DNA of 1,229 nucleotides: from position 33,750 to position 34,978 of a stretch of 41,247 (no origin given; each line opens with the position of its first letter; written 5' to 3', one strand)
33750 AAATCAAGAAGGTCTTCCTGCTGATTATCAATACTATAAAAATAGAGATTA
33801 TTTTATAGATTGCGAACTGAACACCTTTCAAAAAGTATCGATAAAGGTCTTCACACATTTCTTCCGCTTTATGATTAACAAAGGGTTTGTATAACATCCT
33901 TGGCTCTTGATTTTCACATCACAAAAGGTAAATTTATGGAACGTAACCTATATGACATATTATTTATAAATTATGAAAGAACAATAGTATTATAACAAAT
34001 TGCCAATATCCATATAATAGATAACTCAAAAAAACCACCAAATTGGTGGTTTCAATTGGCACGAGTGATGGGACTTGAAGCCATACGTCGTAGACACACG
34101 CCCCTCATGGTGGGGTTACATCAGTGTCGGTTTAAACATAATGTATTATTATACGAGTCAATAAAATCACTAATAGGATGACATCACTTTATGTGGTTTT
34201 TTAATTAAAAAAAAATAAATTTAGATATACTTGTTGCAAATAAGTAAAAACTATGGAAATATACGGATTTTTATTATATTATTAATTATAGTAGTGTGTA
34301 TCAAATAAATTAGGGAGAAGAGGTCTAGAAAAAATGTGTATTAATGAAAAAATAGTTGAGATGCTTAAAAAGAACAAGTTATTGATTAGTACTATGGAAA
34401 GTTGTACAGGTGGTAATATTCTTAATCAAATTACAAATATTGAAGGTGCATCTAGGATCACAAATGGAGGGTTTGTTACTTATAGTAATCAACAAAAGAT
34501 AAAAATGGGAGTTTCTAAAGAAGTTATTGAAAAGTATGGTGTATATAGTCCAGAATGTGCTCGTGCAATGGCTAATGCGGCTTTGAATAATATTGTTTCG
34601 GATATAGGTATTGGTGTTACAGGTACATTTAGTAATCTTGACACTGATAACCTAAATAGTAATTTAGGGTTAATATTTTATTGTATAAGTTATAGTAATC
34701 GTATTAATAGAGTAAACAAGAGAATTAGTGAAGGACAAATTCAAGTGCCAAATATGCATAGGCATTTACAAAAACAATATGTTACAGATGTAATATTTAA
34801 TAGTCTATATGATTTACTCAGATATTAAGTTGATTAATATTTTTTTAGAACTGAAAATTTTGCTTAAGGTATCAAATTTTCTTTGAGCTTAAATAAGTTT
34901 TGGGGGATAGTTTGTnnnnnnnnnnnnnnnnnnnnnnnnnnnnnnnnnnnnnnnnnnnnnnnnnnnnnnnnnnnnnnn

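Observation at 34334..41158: Five-gene cassette (PncC-like deamidase, 2TM protein, 877-aa adenosine-deaminase-fold protein, minimal radical SAM, NadR-like NMNAT/kinase): candidate undescribed nucleotide-targeting system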

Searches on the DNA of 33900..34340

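Call 77: search_rna_families(source=window, start=33900, end=34340, threshold=evalue, max_evalue=1, show_alignments=2)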
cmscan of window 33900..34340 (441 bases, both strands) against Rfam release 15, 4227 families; matches with E-value up to 1: 1.
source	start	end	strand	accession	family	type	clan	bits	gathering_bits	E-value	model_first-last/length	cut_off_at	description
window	34027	34056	-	RF03535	TEG147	Cis-reg;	-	17.8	56.1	0.95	1-60/60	no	Staphylococcus aureus small RNA TEG147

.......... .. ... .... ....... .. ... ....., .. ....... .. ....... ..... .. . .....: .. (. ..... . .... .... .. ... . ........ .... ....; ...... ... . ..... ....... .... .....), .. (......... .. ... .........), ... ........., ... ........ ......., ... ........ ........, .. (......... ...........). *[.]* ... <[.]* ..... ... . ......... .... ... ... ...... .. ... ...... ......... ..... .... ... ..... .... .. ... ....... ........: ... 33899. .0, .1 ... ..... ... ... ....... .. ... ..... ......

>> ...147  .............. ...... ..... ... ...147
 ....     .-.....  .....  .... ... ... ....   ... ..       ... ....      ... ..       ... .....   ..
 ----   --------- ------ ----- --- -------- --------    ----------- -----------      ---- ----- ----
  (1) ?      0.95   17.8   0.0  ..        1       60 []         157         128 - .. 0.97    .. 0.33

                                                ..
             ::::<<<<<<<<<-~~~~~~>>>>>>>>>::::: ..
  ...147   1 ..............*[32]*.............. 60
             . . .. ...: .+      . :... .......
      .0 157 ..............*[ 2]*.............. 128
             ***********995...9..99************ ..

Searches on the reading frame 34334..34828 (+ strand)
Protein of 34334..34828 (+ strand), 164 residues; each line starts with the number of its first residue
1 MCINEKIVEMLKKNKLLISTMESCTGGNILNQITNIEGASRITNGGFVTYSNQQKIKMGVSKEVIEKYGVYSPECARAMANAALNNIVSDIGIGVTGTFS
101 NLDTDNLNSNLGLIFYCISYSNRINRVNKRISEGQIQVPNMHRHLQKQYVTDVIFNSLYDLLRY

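Call 4: search_protein_families(library=pfam, proteins=[window:34334-34828:+], max_evalue=0.1)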
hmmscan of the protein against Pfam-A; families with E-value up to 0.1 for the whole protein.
window:34334-34828:+ (164 aa): 4 families
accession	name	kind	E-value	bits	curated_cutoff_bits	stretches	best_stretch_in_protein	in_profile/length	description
PF02464.23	CinA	-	5.9e-30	104.4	23.5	1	4-127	5-128/155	Competence-damaged protein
PF22814.2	WelO5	-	0.00097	19.2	27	1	24-54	239-270/277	Carrier-protein-independent halogenase WelO5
PF10507.14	TMEM65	-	0.033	14.6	25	0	78-100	36-59/109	Transmembrane protein 65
PF11778.13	SID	-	0.066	13.8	25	1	48-153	12-114/135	Septation initiation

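Call 5: search_protein_families(library=padloc, proteins=[window:34334-34828:+], max_evalue=0.1)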
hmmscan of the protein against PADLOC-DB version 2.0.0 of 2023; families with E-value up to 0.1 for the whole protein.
window:34334-34828:+ (164 aa): 0 families

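Call 6: search_protein_families(library=ncbifam, proteins=[window:34334-34828:+], max_evalue=0.1)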
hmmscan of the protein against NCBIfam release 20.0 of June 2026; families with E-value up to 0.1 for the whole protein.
window:34334-34828:+ (164 aa): 5 families
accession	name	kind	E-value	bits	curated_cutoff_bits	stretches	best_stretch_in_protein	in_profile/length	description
NF001813.0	PRK00549.1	equivalog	1.4e-28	100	379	1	3-135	259-391/414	competence/damage-inducible protein A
TIGR00199.1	PncC_domain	subfamily_domain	1e-26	93.9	68.9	1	8-129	2-122/149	nicotinamide-nucleotide amidohydrolase family protein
NF002975.0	PRK03661.1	equivalog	2.4e-20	72.9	212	1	4-131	10-137/164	nicotinamide-nucleotide amidase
TIGR00200.1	cinA_nterm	subfamily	2.2e-15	56.3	243.15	1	3-122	261-379/414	CinA family nicotinamide mononucleotide deamidase-related protein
NF002972.0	PRK03657.1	equivalog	1.9e-13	50.5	201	1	5-98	22-116/175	2-oxo-tetronate isomerase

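Call 22: search_protein_families(library=phrogs, proteins=[window:34334-34828:+], max_evalue=0.01)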
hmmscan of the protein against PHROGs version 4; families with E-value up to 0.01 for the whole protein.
window:34334-34828:+ (164 aa): 1 family
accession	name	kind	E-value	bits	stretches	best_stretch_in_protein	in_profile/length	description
phrog_26784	-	unknown function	2.8e-15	57.6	1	11-134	15-138/166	-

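Call 32: search_dna_similar(query=window:34334-34828:+, collection=phages, mode=protein, max_rows=20, max_evalue=0.001)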
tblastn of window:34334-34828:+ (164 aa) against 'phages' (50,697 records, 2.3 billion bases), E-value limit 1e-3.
Records with a match: 13; places in all: 13; records where one place covers at least 80% of the query: 0.
Best place of each record, by identity: <60% 13.
By first word of the organism name: Listeria 4; Bacteriophage 3; Pseudomonas 2; Enterococcus 2; Salmonella 1; Escherichia 1.
By host as written in the record: - 4; Listeria monocytogenes 4; Homo sapiens 1; Pseudomonas fluorescens Q8r1-96 1; Escherichia coli O157:H7 ATCC 43895 1; Enterococcus faecalis 1; Pseudomonas aeruginosa 1.
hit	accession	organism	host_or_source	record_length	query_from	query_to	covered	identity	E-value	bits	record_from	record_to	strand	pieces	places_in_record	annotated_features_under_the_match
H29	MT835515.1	Bacteriophage sp.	human fecal samples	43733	1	97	59%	45.9%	2e-13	72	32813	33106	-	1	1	record has no annotation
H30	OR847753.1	Listeria phage LM 4-11-1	Listeria monocytogenes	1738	1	97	59%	39.8%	9e-11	64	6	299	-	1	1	record has no annotation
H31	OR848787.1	Listeria phage LM 4-14-1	Listeria monocytogenes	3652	1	97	59%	39.8%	1e-10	64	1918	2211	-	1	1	record has no annotation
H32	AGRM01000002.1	Salmonella enterica subsp. houtenae str. ATCC BAA-1581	Homo sapiens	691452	1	97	59%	36.7%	4e-11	66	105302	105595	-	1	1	competence/damage-inducible protein CinA protein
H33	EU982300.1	Pseudomonas phage DVM-2008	Pseudomonas fluorescens Q8r1-96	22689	3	97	58%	37.4%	7e-10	62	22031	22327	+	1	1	cinA: CinA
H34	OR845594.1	Escherichia phage ECO95 1-6-1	Escherichia coli O157:H7 ATCC 43895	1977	1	97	59%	35.7%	8e-11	65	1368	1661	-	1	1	record has no annotation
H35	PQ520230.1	Enterococcus phage IME_EF3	-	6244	8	97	55%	38.5%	1e-10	64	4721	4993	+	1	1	record has no annotation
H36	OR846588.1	Enterococcus phage Efs 1-1-1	Enterococcus faecalis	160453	8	97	55%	38.5%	1e-10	64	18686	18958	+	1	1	record has no annotation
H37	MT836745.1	Bacteriophage sp.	human fecal samples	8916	3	97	58%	35.4%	5e-9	59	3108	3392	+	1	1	record has no annotation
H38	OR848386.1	Listeria phage LM 4-14-1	Listeria monocytogenes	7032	7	97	55%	37.0%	7e-10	62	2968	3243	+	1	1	record has no annotation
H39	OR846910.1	Listeria phage LM 4-11-1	Listeria monocytogenes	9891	7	97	55%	37.0%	7e-10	62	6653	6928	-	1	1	record has no annotation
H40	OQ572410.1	Pseudomonas phage Y8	Pseudomonas aeruginosa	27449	2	97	59%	34.0%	6e-8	56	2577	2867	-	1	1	record has no annotation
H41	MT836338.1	Bacteriophage sp.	human fecal samples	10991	7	97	55%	34.8%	6e-8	56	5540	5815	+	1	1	record has no annotation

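Call 76: search_solved_structures(query=window:34334-34828:+, max_evalue=0.001, show_alignments=2)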
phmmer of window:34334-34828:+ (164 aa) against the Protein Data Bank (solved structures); distinct sequences matched with E-value up to 0.001: 10.
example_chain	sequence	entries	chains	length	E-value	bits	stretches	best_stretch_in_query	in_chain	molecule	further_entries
2a9s_A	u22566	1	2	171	2.8e-13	53.6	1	15-99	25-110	competence/damage-inducible protein CinA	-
5kol_A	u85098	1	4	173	9.1e-12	48.7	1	9-98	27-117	Uncharacterized protein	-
4ct8_A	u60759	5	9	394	4.6e-10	43.1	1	4-98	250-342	CINA-LIKE PROTEIN | CINA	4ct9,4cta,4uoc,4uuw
4cta_A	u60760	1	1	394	4.6e-10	43.1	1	4-98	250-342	CINA-LIKE PROTEIN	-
4uux_A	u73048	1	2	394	4.6e-10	43.1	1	4-98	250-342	CINA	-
6mr3_A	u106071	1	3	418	2.6e-09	40.7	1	6-127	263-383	Putative competence-damage inducible protein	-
6l19_A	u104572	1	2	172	2.8e-06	30.9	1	5-99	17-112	PncC family amidohydrolase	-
5kvk_A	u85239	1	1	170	3.2e-05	27.4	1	17-126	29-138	Protein KP700603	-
5vu3_A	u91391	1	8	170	7.5e-05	26.2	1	5-98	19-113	Competence damage-inducible protein A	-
5v01_A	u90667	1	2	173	8.1e-05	26.1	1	17-99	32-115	Competence damage-inducible protein A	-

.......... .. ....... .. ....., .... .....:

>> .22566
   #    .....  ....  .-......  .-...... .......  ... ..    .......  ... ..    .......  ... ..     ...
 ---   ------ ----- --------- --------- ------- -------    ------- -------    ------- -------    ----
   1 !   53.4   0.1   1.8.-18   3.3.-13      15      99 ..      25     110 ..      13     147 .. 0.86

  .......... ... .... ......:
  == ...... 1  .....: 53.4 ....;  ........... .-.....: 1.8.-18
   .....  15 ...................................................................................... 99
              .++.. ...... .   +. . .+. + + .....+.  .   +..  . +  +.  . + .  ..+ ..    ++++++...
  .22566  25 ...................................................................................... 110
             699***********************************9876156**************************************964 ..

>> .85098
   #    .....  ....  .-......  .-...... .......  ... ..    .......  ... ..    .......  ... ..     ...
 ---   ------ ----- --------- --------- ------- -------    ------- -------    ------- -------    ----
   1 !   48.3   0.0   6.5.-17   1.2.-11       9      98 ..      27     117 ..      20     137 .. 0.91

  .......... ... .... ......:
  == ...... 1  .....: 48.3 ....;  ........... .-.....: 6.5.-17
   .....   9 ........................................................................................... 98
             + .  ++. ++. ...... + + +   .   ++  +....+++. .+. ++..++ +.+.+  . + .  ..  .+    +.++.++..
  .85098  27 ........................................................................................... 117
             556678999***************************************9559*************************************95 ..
